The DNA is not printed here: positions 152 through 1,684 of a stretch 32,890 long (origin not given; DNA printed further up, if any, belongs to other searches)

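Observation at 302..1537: A small alarmone synthetase domain fused to C-terminal TPR repeats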

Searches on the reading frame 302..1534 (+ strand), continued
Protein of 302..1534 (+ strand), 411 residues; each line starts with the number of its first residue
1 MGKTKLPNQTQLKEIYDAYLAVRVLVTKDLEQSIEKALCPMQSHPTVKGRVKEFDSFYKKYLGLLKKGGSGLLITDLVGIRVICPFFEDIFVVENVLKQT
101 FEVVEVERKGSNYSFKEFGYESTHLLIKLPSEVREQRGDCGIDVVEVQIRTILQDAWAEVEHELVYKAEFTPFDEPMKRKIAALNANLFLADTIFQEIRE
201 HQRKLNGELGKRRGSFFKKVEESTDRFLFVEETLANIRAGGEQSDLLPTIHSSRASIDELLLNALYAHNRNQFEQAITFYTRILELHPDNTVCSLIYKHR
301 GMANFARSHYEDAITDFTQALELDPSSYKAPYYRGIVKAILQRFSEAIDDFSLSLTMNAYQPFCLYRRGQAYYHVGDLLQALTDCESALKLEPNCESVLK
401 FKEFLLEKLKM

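Call 7: search_solved_structures(query=window:302-1534:+, max_evalue=0.01, show_alignments=3)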
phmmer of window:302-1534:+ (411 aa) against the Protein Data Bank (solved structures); distinct sequences matched with E-value up to 0.01: 114 (the best 60 are shown).
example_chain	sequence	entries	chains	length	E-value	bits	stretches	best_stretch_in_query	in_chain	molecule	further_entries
9qhb_A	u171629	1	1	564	1.3e-63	219.1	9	264-395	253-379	Engineered tetratricopeptide repeat protein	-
9qhc_A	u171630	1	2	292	7.2e-30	108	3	265-395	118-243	Engineered tetratricopeptide repeat protein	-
8bu0_A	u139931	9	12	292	1.1e-22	84.4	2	264-395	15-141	Consensus tetratricopeptide repeat protein | Crystal structure of an 8-repeat consensus TPR superhelix with Zinc. | Monomer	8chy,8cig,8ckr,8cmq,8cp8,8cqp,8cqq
6fo1_G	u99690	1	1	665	2.6e-16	63.4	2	287-395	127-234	RNA polymerase II-associated protein 3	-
6fgk_A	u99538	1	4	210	3.5e-15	59.7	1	47-169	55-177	GTP pyrophosphokinase YwaC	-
6ewz_A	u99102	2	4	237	6.9e-15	58.7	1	48-169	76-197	GTP pyrophosphokinase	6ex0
6fgj_A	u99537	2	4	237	7.7e-15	58.6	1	48-168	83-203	GTP pyrophosphokinase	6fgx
3l9d_A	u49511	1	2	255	2.3e-14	57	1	46-202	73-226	Putative GTP pyrophosphokinase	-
5f2v_V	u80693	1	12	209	1.3e-12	51.2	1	73-218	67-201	GTP pyrophosphokinase YjbM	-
5ded_D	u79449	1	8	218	1.5e-12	51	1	73-218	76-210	GTP pyrophosphokinase YjbM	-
5dec_A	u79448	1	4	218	1.5e-12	51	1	73-218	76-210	GTP pyrophosphokinase YjbM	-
7kdt_A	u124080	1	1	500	2.4e-12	50.3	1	271-360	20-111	Mitochondrial import receptor subunit TOM70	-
9pkq_A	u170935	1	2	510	2.6e-12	50.2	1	271-360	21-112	Mitochondrial import receptor subunit TOM70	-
9yr4_A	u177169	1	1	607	5.1e-12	49.3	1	270-360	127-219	Mitochondrial import receptor subunit TOM70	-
7dhg_C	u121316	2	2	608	5.1e-12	49.3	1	270-360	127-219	Mitochondrial import receptor subunit TOM70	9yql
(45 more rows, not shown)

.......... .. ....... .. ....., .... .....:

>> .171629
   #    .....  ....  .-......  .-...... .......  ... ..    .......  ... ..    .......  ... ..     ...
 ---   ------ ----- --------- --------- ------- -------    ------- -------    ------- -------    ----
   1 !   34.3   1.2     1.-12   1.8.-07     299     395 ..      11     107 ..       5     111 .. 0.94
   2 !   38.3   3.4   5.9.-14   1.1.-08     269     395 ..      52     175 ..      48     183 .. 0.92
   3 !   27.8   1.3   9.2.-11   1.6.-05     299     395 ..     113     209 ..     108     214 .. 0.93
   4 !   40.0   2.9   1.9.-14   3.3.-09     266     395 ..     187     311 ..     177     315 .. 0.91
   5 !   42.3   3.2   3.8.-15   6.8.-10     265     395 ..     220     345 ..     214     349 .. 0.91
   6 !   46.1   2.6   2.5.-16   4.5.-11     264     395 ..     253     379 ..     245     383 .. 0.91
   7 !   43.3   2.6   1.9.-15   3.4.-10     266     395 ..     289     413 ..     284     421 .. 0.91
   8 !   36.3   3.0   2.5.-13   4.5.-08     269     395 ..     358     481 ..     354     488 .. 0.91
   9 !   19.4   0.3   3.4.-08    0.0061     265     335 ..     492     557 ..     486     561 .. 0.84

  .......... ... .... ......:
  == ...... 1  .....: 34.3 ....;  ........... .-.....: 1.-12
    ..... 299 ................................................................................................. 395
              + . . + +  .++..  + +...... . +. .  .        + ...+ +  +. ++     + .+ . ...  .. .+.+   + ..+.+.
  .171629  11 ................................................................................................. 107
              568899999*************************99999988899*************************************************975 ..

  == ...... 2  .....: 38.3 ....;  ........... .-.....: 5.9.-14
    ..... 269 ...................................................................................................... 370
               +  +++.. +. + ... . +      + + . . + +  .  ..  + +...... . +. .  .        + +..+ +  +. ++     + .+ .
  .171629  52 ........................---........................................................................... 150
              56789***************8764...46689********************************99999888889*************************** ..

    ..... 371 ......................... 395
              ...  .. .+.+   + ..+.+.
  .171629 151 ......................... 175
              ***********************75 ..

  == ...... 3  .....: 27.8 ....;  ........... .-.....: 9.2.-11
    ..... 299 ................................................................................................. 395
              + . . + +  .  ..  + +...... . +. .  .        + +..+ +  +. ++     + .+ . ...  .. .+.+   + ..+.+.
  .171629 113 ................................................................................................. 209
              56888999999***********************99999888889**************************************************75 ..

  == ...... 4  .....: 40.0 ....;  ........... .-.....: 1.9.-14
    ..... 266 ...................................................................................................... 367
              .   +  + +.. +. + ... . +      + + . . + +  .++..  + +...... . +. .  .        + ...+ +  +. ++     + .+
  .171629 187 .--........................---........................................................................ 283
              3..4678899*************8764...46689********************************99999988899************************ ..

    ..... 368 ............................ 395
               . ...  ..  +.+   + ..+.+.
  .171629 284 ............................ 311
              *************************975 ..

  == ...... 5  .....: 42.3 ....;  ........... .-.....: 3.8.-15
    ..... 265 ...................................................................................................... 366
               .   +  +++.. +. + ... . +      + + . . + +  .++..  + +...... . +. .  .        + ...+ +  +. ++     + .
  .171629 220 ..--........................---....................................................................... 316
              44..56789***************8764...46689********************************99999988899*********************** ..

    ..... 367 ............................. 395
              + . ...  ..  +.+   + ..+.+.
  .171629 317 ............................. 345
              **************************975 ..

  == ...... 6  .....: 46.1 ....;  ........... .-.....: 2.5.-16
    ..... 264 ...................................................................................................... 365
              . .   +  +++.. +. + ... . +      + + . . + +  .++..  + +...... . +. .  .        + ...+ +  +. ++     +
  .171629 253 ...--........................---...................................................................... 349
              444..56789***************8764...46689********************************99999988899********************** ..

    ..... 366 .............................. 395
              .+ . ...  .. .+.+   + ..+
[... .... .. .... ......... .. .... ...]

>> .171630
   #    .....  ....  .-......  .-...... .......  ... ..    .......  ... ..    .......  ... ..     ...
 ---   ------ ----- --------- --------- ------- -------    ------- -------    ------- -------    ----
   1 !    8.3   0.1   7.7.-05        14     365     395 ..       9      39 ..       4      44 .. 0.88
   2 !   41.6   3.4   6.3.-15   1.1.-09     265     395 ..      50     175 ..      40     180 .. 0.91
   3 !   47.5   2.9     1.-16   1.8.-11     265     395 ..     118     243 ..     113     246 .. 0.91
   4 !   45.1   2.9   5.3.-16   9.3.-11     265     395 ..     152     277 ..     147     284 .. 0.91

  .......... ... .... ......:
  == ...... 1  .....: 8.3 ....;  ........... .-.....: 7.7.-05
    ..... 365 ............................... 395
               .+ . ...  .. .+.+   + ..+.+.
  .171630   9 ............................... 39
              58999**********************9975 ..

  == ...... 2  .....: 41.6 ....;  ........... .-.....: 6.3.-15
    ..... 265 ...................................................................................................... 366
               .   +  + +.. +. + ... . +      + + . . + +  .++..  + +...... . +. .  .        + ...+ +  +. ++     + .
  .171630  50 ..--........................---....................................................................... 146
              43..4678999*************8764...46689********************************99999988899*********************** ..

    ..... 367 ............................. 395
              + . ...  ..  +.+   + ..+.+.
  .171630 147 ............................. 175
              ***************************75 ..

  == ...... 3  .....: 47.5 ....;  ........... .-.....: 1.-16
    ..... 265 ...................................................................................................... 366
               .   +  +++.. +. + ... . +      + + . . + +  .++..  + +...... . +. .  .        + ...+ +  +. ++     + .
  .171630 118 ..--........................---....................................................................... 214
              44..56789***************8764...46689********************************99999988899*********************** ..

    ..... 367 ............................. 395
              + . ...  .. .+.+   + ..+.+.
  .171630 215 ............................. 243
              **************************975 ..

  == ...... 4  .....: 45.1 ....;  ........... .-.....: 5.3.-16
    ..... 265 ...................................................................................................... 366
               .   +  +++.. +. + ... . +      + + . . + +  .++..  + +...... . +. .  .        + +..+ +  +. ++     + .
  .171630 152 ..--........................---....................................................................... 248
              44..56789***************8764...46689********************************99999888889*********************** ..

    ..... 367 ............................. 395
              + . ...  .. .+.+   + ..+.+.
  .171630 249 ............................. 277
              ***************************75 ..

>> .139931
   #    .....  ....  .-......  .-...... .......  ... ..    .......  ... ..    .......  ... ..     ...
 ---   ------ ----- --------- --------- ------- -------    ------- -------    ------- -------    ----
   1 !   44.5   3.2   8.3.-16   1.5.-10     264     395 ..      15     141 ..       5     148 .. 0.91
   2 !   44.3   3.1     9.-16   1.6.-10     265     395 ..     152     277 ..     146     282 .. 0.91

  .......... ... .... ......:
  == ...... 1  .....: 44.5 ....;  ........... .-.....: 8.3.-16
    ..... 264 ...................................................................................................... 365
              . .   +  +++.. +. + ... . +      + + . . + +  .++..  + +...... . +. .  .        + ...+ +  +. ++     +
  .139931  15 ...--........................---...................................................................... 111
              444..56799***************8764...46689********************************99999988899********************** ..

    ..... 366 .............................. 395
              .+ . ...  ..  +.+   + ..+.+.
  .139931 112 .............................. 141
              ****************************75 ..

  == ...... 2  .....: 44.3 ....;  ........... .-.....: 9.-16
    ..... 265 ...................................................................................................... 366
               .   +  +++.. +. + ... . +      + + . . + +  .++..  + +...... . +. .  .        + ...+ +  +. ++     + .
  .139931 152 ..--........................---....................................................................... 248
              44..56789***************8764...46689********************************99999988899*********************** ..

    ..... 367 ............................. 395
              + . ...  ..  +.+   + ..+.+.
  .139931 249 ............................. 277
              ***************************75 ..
